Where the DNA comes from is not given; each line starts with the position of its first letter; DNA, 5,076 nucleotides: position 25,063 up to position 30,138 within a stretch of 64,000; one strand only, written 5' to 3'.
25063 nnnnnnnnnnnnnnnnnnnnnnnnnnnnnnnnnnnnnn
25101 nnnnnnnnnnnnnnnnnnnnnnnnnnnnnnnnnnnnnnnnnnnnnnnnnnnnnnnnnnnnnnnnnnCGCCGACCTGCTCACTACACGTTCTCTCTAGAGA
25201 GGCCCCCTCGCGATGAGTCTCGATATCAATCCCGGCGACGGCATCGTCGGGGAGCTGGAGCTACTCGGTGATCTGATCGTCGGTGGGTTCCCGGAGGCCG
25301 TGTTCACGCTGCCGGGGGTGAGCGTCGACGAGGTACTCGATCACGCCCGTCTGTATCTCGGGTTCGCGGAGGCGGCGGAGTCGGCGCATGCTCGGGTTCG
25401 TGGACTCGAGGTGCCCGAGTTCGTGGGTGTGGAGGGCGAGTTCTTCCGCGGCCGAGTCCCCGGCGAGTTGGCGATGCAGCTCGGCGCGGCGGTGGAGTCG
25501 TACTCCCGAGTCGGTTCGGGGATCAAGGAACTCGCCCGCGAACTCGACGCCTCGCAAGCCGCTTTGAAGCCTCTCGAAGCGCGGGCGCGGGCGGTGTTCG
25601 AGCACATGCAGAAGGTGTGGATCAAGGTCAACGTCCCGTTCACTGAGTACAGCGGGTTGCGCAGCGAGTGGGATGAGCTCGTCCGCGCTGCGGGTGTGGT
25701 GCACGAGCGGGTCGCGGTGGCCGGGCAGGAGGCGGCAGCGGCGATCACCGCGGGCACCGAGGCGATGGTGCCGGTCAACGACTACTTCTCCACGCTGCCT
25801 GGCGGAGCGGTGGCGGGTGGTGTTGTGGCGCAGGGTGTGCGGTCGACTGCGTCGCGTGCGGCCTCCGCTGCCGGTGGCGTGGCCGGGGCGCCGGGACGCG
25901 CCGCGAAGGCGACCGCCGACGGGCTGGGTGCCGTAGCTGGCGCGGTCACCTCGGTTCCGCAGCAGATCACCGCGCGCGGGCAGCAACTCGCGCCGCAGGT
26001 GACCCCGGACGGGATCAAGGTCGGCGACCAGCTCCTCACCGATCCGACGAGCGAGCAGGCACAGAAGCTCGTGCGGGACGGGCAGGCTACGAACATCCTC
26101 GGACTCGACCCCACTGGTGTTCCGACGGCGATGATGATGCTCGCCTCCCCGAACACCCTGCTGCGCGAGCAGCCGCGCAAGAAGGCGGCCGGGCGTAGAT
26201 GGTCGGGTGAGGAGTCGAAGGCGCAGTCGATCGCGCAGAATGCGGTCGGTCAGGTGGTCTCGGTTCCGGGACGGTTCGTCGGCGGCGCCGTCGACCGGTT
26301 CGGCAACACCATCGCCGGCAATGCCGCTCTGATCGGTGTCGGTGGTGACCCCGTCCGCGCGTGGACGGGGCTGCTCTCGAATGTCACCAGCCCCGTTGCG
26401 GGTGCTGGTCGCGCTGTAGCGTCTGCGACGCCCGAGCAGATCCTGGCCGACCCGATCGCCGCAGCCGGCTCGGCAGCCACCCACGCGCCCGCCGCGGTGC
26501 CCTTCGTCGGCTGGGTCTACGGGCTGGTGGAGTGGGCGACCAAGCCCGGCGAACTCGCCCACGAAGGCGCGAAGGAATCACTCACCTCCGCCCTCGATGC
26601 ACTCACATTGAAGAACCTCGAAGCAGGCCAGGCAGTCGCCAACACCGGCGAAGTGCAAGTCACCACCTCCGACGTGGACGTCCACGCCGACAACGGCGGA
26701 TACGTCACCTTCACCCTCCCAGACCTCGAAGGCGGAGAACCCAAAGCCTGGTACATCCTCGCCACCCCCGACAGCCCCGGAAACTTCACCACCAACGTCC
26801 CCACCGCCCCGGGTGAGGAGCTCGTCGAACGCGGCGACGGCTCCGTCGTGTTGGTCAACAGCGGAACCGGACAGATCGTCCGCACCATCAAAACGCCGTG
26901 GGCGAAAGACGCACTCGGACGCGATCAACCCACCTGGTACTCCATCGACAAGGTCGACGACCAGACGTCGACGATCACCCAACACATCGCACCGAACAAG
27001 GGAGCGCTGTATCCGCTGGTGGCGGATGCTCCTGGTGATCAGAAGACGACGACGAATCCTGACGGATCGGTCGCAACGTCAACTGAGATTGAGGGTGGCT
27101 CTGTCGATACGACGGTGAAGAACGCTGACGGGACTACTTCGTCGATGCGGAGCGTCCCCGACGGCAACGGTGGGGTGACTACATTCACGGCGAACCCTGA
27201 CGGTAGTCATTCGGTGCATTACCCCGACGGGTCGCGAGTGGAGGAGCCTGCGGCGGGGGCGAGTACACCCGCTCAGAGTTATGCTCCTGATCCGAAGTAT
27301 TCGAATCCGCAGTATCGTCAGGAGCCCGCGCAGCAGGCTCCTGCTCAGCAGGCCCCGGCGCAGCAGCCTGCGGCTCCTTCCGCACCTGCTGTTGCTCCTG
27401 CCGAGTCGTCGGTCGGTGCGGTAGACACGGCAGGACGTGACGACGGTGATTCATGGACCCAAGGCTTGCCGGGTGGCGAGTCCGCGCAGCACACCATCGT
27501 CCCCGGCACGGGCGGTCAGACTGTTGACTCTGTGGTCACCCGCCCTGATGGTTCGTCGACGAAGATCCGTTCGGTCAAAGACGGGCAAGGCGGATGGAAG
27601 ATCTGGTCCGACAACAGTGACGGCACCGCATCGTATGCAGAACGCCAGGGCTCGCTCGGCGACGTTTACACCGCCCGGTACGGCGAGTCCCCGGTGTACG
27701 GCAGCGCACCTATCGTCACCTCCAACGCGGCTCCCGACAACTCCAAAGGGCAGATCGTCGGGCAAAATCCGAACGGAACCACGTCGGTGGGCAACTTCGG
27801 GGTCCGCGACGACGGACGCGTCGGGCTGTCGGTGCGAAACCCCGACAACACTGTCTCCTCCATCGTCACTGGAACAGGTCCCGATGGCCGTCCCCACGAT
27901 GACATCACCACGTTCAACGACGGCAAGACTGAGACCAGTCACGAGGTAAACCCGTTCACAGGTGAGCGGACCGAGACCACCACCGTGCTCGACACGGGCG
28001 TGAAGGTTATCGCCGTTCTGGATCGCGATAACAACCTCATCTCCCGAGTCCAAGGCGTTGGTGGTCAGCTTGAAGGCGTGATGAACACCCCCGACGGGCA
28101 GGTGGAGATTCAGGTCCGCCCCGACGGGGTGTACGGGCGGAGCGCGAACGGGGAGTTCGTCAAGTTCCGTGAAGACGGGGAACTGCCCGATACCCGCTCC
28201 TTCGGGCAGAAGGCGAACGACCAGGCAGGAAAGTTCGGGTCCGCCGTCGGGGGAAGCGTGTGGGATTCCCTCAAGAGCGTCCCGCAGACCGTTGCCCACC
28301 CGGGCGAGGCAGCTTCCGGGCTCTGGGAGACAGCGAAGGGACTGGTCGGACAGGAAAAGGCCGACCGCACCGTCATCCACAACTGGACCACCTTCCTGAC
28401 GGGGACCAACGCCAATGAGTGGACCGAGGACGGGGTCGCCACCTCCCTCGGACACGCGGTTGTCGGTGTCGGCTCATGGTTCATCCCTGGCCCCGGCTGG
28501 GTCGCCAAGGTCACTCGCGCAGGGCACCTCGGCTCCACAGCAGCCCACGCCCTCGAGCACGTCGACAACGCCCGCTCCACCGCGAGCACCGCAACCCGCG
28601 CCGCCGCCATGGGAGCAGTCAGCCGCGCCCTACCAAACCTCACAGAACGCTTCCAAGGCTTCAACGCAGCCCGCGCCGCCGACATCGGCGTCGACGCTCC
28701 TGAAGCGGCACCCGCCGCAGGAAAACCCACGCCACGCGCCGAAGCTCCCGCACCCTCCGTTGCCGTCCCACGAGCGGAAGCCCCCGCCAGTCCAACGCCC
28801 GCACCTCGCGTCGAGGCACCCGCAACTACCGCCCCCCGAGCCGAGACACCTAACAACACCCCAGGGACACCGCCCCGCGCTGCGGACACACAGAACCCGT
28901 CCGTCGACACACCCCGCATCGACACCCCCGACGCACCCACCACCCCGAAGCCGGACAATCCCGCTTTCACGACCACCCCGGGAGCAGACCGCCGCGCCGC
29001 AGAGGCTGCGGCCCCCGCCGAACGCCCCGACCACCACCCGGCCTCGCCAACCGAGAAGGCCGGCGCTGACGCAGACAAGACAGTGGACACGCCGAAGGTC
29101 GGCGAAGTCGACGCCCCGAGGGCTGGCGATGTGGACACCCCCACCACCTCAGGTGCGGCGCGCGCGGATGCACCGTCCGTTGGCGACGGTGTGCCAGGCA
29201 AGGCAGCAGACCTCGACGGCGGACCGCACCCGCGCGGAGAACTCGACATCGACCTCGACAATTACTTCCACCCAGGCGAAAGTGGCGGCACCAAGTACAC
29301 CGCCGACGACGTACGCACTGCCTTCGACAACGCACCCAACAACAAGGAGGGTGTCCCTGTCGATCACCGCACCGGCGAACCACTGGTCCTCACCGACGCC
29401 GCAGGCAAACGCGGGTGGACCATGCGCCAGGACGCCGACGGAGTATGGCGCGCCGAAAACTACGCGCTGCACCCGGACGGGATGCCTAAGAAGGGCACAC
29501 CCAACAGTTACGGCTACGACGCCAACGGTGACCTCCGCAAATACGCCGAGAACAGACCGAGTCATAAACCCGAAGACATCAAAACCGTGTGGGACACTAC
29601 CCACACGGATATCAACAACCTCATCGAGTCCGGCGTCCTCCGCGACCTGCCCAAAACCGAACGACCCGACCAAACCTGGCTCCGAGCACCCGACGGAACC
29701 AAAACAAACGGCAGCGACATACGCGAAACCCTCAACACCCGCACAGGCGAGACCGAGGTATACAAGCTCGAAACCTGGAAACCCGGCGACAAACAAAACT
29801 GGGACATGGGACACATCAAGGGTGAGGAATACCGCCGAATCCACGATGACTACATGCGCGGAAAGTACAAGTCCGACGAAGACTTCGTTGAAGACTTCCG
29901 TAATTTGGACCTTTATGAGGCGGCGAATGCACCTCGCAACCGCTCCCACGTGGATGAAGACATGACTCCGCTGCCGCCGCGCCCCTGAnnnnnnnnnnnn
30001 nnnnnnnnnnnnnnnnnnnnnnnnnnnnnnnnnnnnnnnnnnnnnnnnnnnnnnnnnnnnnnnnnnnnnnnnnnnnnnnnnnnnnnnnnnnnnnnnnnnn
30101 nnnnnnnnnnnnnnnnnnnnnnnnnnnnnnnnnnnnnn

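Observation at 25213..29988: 1591-aa modular toxin: novel N-terminal helical domain, degenerate YD/RHS-like PDGS repeats, PRAEAPA linker, GH-E-like HNH C-terminus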

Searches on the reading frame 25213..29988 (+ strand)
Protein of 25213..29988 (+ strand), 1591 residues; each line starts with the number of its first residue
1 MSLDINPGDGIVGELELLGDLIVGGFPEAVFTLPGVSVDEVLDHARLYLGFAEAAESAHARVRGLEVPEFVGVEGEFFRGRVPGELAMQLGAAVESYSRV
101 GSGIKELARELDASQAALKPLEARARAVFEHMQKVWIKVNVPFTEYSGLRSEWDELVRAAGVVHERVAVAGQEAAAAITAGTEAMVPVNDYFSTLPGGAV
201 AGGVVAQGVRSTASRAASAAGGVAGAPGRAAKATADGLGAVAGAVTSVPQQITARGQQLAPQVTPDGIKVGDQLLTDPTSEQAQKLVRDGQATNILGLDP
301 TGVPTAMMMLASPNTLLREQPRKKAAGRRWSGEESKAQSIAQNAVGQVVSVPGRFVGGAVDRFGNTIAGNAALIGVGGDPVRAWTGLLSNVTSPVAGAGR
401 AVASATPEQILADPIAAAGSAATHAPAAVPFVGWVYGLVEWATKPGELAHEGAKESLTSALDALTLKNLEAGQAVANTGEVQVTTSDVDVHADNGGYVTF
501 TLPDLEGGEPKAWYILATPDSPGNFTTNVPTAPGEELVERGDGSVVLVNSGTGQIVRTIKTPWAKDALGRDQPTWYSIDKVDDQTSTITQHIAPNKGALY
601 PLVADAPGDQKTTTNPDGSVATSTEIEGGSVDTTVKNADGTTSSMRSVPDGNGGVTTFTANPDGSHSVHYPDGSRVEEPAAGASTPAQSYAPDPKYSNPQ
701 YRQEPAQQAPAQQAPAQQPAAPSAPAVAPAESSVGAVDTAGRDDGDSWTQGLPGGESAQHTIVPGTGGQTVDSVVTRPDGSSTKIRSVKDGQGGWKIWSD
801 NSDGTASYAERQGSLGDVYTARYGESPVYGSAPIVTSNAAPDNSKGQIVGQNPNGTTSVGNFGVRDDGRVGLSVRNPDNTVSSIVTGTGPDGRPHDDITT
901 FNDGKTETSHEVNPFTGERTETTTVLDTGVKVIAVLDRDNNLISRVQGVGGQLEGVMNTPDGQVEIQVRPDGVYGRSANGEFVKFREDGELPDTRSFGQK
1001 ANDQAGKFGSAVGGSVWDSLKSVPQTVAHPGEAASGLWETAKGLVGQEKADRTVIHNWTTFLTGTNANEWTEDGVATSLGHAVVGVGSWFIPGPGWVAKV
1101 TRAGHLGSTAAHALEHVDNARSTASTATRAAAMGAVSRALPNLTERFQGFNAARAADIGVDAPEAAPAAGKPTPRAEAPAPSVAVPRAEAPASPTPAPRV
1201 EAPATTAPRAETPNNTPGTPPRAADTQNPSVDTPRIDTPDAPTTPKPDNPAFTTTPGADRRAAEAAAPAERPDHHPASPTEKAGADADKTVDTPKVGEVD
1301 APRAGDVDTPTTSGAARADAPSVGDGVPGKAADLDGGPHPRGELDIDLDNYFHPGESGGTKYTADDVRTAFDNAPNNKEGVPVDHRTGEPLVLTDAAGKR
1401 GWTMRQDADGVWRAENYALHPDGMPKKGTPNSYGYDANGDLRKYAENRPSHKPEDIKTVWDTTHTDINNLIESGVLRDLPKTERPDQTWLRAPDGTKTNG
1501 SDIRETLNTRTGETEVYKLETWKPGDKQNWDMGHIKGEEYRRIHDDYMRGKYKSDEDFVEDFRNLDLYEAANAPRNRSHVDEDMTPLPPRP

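Call 3: search_protein_families(library=pfam, proteins=[window:25213-29988:+], max_evalue=0.1)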
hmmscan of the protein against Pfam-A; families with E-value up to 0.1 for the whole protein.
window:25213-29988:+ (1591 aa): 1 family
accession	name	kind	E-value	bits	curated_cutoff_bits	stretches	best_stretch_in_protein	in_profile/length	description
PF14410.12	GH-E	-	1.7e-10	41.8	25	1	1526-1579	13-65/68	HNH/ENDO VII superfamily nuclease with conserved GHE residues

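Call 6: search_protein_families(library=ncbifam, proteins=[window:25213-29988:+], max_evalue=0.1)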
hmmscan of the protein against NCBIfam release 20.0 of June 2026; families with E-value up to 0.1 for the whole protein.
window:25213-29988:+ (1591 aa): 0 families

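Call 8: search_solved_structures(query=window:25213-29988:+, max_evalue=1, show_alignments=2)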
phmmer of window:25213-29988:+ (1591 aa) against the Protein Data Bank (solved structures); distinct sequences matched with E-value up to 1: 1.
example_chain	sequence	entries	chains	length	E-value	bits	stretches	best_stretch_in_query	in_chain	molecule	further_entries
4zjv_C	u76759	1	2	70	0.48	11.1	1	681-723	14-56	ERBB receptor feedback inhibitor 1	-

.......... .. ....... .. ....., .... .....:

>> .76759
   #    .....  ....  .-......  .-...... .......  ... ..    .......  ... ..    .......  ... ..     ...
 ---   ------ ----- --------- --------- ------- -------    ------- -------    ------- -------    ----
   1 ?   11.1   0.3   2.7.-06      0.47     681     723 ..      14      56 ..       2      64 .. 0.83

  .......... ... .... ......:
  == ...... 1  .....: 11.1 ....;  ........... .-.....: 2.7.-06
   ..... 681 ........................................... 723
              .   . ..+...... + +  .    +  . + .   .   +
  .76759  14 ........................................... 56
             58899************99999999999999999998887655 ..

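Call 9: find_homologous_proteins(query=window:25213-29988:+)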
Query window:25213-29988:+ (1591 aa): 16 proteins with E <= 0.001 among 8000 candidates.
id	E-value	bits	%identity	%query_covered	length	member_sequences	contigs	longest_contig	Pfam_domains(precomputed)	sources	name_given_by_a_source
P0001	0.0e+0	2660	91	83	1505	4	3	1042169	PF13930.13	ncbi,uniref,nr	ncbi:DNA/RNA non-specific endonuclease [Tsukamurella ocularis]|uniref:DNA/RNA non-specific endonucle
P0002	0.0e+0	2192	88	72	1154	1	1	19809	-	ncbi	ncbi:hypothetical protein KFZ73_20385, partial [Tsukamurella paurometabola]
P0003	0.0e+0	1505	95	38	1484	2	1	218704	PF14410.13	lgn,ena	-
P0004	0.0e+0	1331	93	39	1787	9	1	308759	-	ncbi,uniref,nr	ncbi:hypothetical protein HWD35_23150 [Tsukamurella tyrosinosolvens]|uniref:hypothetical protein n=1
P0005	0.0e+0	1287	85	45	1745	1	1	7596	-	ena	-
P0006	0.0e+0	1264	84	45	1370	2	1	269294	PF03496.21,PF01129.25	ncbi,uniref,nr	ncbi:hypothetical protein LB823_01175 [Tsukamurella sp. M9C]|uniref:ADP-ribosyltransferase domain-co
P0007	0.0e+0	1256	96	38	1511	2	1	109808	-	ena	-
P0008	0.0e+0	1244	94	38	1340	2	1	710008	-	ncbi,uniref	ncbi:hypothetical protein ACLQ3K_04380 [Tsukamurella sp. DT100]|uniref:hypothetical protein n=1 Tax=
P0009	0.0e+0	1209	91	38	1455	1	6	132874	-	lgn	-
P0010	0.0e+0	1144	86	38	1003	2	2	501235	-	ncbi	ncbi:hypothetical protein, partial [Tsukamurella ocularis]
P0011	0.0e+0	1135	85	39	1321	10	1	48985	-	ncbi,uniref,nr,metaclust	ncbi:hypothetical protein [Tsukamurella tyrosinosolvens]|uniref:hypothetical protein n=1 Tax=Tsukamu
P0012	7.7e-279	947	87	21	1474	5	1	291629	PF13930.13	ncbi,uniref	ncbi:DNA/RNA non-specific endonuclease [Tsukamurella sp. DT100]|uniref:DNA/RNA non-specific endonucl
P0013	8.1e-268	910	81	21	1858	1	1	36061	-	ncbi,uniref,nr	ncbi:hypothetical protein [Tsukamurella paurometabola]|uniref:Uncharacterized protein n=1 Tax=Tsukam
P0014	9.0e-202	691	83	19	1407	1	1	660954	-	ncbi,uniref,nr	ncbi:hypothetical protein FK529_02465 [Tsukamurella asaccharolytica]|uniref:Uncharacterized protein 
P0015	1.0e-191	658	86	22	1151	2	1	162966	-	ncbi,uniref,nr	ncbi:hypothetical protein FK268_18045 [Tsukamurella sputi]|uniref:Uncharacterized protein n=1 Tax=Ts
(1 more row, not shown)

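Call 35: find_encoding_contigs(protein=P0003, flank=8000, max_places=2)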
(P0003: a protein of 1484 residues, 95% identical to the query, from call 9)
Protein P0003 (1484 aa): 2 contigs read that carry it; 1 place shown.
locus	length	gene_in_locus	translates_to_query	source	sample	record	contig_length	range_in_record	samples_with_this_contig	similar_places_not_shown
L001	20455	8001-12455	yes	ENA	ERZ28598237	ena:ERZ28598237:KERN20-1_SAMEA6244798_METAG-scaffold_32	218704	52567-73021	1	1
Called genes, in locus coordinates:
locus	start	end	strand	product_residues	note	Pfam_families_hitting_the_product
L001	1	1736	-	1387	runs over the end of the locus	PF13191:AAA_16 (faint), PF01580:FtsK_SpoIIIE, PF01935:DUF87 (faint), PF13401:AAA_22 (faint), PF01580:FtsK_SpoIIIE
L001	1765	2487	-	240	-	-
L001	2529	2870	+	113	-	-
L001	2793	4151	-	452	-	PF08817:YukD, PF19053:EccD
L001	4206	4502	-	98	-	-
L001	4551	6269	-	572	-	PF13810:DUF4185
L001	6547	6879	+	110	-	PF06013:WXG100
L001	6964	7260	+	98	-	PF06013:WXG100 (weak), PF28026:ESAT6-like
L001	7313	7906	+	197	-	-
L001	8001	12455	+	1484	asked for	PF14410:GH-E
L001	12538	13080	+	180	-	-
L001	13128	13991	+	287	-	-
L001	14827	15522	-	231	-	PF20079:DUF6474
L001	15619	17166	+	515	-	PF13482:RNase_H_2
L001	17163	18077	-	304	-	PF01497:Peripla_BP_2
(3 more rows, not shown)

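Call 54: find_encoding_contigs(protein=P0012, flank=8000, max_places=1)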
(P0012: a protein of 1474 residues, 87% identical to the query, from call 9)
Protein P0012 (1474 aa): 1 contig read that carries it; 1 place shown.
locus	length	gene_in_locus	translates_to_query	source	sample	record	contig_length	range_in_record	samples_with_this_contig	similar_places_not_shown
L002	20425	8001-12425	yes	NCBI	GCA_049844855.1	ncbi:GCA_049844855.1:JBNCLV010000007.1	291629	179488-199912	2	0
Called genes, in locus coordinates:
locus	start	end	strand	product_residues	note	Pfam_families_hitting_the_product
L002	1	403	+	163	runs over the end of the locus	-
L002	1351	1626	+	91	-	PF12728:HTH_17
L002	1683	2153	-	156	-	-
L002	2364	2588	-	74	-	-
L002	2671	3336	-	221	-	-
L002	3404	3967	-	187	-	-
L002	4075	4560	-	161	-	-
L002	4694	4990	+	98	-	-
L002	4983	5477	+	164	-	-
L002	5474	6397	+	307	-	-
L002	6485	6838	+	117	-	-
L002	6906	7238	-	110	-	PF06013:WXG100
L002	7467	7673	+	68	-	-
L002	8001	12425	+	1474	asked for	PF13930:Endonuclea_NS_2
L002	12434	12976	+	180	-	-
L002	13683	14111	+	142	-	-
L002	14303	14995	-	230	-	PF00392:GntR, PF07729:FCD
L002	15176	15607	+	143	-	PF13622:4HBT_3, PF03061:4HBT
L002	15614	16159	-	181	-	PF00857:Isochorismatase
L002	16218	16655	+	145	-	PF00903:Glyoxalase, PF13669:Glyoxalase_4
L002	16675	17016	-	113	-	PF08818:DUF1801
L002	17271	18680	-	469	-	-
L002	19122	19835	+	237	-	-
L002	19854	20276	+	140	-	PF09656:PGPGW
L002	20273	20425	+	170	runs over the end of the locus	PF11575:FhuF_C (weak)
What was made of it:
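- Satellite copies lie far from eccC (L002, call 54).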

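Call 55: find_encoding_contigs(protein=P0004, flank=8000, max_places=1)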
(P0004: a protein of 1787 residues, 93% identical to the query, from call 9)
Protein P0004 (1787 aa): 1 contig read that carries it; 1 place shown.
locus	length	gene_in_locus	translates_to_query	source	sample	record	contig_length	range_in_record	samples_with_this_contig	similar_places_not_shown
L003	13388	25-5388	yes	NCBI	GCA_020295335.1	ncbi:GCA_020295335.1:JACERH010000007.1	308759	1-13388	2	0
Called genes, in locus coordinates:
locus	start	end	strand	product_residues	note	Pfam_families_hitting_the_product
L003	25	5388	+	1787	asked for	-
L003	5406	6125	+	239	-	-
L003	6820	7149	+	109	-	PF00589:Phage_integrase (weak)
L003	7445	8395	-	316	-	PF00149:Metallophos, PF12850:Metallophos_2 (weak)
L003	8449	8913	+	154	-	PF09424:YqeY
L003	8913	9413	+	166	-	-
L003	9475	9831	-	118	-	PF02537:CRCB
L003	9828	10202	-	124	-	PF02537:CRCB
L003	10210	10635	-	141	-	PF02566:OsmC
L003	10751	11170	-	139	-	PF01475:FUR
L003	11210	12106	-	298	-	PF00561:Abhydrolase_1, PF12697:Abhydrolase_6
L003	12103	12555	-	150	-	PF01575:MaoC_dehydratas, PF13452:FAS1_DH_region (weak)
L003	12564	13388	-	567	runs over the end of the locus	PF07167:PhaC_N, PF00561:Abhydrolase_1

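Call 76: list_cluster_members(proteins=[window:25213-29985:+, window:30011-30550:+, window:24579-25163:+, window:30550-31368:+, window:31670-32404:+, window:32460-33008:+])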
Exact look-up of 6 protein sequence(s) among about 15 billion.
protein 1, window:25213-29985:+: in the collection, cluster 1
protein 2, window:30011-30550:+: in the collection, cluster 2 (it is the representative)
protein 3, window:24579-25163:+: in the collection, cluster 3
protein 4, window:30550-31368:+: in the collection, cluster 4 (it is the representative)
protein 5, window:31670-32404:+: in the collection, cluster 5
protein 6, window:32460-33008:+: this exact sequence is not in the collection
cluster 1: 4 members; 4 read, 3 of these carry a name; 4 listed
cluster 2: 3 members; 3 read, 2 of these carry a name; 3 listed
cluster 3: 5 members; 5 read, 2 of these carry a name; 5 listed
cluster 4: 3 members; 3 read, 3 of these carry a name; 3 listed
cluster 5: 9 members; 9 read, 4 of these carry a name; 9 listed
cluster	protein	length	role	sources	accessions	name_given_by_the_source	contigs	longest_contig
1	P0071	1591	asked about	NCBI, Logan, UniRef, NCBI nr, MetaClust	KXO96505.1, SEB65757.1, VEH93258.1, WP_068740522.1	Uncharacterised protein (plasmid) [Tsukamurella tyrosinosolvens] | HNH/ENDO VII superfamily nuclease with conserved GHE residues n=1 Tax=Tsukamurella ... | GH-E family nuclease [Tsukamurella tyrosinosolvens]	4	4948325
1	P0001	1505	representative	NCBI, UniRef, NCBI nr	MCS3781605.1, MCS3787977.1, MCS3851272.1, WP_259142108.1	DNA/RNA non-specific endonuclease [Tsukamurella ocularis] | DNA/RNA non-specific endonuclease n=1 Tax=Tsukamurella ocularis TaxID=1970234 ...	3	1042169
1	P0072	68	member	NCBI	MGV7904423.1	hypothetical protein PJN93_31910, partial [Mycobacterium kansasii]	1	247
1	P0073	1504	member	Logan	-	-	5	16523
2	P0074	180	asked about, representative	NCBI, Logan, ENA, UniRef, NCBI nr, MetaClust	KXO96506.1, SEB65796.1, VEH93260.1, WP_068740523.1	Uncharacterised protein (plasmid) [Tsukamurella tyrosinosolvens] | Uncharacterized protein n=1 Tax=Tsukamurella tyrosinosolvens TaxID=57704 ... | hypothetical protein [Tsukamurella tyrosinosolvens]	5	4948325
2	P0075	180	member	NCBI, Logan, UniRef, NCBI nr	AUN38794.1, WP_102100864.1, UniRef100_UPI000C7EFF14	hypothetical protein [Tsukamurella tyrosinosolvens] | hypothetical protein n=1 Tax=Tsukamurella tyrosinosolvens TaxID=57704 RepID=UPI000C7EFF14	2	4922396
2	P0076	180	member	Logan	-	-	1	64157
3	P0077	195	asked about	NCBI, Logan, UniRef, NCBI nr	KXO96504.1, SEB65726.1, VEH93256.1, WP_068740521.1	Uncharacterised protein (plasmid) [Tsukamurella tyrosinosolvens] | Lipoprotein LpqN n=1 Tax=Tsukamurella tyrosinosolvens TaxID=57704 RepID=A0A1H4L5H7_TSUTY | hypothetical protein [Tsukamurella tyrosinosolvens]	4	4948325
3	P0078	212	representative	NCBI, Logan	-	-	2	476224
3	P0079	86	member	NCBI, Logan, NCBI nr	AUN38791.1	hypothetical protein ASU32_01205 [Tsukamurella tyrosinosolvens]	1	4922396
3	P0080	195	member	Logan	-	-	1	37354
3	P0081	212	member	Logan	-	-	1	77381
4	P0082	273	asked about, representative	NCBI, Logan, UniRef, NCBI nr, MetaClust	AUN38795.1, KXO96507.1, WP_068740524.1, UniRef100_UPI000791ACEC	hypothetical protein [Tsukamurella tyrosinosolvens] | hypothetical protein n=1 Tax=Tsukamurella tyrosinosolvens TaxID=57704 RepID=UPI000791ACEC | status=active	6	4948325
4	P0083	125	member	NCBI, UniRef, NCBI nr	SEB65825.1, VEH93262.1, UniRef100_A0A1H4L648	Uncharacterised protein (plasmid) [Tsukamurella tyrosinosolvens] | Uncharacterized protein n=1 Tax=Tsukamurella tyrosinosolvens TaxID=57704 ... | hypothetical protein SAMN04489793_0460 [Tsukamurella tyrosinosolvens]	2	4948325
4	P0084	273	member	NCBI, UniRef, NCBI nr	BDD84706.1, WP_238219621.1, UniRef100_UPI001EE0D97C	hypothetical protein TPB0596_44690 [Tsukamurella pulmonis] | 3-octaprenyl-4-hydroxybenzoate carboxy-lyase n=1 Tax=Tsukamurella pulmonis TaxID=47312 ... | 3-octaprenyl-4-hydroxybenzoate carboxy-lyase [Tsukamurella pulmonis]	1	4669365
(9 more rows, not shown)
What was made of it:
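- NCBI and UniProt name the identical protein a GH-E nuclease (call 76).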

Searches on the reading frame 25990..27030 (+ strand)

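Call 13: search_protein_families(library=pfam, proteins=[window:25990-27030:+], max_evalue=5)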
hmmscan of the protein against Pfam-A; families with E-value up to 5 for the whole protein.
window:25990-27030:+ (347 aa): 1 family
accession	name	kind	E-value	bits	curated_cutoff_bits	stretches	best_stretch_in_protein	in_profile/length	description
PF07705.17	CARDB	-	0.052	14.2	22.7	1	210-280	21-91/101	CARDB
